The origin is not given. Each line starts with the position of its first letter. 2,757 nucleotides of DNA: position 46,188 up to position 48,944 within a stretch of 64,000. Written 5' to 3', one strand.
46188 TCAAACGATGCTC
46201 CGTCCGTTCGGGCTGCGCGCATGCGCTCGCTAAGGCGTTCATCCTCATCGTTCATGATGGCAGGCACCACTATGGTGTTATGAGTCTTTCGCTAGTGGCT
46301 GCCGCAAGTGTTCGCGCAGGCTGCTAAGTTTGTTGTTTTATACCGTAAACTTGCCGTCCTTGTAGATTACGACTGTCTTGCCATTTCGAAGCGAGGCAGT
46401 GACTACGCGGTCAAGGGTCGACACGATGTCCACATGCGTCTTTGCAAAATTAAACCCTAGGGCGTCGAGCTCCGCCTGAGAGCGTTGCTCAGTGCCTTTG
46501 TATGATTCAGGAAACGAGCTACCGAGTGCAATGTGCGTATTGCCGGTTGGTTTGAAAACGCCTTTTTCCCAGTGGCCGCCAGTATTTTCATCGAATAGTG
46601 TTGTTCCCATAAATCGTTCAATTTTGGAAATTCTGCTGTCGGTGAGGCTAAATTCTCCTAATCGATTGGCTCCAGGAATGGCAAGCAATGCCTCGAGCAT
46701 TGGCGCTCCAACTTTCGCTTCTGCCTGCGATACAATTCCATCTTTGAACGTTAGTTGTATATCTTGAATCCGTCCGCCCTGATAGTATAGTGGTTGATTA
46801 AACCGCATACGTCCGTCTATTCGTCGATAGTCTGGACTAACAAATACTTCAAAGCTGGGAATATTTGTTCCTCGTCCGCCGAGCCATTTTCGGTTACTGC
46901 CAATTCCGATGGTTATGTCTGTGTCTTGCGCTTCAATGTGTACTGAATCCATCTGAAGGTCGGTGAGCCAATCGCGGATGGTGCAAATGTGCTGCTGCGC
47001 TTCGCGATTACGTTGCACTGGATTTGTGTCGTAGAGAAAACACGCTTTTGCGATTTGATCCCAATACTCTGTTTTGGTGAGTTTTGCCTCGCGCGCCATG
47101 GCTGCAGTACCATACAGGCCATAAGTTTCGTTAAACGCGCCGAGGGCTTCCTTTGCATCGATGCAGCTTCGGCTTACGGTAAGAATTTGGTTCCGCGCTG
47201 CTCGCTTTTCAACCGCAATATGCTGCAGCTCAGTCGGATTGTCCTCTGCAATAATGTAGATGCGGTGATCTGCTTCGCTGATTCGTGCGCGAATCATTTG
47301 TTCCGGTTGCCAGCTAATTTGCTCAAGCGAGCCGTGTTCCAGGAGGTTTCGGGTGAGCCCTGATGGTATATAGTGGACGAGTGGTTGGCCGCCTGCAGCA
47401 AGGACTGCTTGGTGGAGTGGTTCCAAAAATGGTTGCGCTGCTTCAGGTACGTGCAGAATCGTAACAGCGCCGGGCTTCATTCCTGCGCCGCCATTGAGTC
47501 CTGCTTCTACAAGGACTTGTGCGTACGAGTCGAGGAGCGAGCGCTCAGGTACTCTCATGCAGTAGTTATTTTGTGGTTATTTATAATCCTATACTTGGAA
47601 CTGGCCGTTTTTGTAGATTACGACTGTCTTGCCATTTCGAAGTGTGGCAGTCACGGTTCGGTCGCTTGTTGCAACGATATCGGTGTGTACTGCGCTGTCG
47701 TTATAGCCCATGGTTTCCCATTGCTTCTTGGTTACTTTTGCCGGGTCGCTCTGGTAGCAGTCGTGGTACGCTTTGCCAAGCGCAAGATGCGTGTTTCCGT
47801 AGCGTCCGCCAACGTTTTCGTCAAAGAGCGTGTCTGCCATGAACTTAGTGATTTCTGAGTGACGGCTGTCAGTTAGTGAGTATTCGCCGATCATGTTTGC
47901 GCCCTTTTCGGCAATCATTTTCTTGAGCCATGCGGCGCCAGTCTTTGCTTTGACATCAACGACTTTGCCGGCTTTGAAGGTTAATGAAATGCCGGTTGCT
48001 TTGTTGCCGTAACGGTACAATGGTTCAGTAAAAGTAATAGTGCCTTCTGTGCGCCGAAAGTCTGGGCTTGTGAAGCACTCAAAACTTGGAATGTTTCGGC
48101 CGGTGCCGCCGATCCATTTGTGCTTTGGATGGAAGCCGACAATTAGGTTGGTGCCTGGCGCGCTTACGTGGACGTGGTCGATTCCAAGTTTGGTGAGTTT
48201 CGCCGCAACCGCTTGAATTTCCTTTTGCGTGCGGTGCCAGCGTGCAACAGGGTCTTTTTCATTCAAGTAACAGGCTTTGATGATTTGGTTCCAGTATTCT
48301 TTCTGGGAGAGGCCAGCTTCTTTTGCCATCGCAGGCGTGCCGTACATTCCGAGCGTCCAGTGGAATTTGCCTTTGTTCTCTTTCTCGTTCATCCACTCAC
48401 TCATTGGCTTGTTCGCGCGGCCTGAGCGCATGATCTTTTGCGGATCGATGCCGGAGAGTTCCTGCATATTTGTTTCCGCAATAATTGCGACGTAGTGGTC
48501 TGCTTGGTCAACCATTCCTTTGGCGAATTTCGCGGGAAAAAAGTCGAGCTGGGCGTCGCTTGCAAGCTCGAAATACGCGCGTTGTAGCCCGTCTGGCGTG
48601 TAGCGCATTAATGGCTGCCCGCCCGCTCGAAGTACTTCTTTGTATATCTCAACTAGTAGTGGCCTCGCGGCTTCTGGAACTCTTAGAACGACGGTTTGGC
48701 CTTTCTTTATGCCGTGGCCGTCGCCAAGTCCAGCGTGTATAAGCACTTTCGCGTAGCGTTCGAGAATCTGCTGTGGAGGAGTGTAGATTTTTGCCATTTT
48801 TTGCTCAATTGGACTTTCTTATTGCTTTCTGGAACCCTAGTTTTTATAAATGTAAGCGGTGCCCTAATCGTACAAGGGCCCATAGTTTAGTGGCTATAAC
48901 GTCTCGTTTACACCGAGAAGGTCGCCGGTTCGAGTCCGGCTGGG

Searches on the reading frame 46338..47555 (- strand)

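Call 69: search_protein_families(library=pfam, proteins=[window:46338-47555:-], max_evalue=0.0001)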
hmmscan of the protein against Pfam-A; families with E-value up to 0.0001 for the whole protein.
window:46338-47555:- (405 aa): 1 family
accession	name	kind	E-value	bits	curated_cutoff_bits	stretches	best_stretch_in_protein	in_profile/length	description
PF02073.20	Peptidase_M29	-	1.2e-80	271.8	27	1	7-403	4-406/406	Thermophilic metalloprotease (M29)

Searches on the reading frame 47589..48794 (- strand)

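Call 69: search_protein_families(library=pfam, proteins=[window:47589-48794:-], max_evalue=0.0001)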
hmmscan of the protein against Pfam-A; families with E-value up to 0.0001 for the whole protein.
window:47589-48794:- (401 aa): 1 family
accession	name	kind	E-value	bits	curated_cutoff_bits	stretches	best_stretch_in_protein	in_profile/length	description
PF02073.20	Peptidase_M29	-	3.4e-106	355.9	27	1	8-399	2-406/406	Thermophilic metalloprotease (M29)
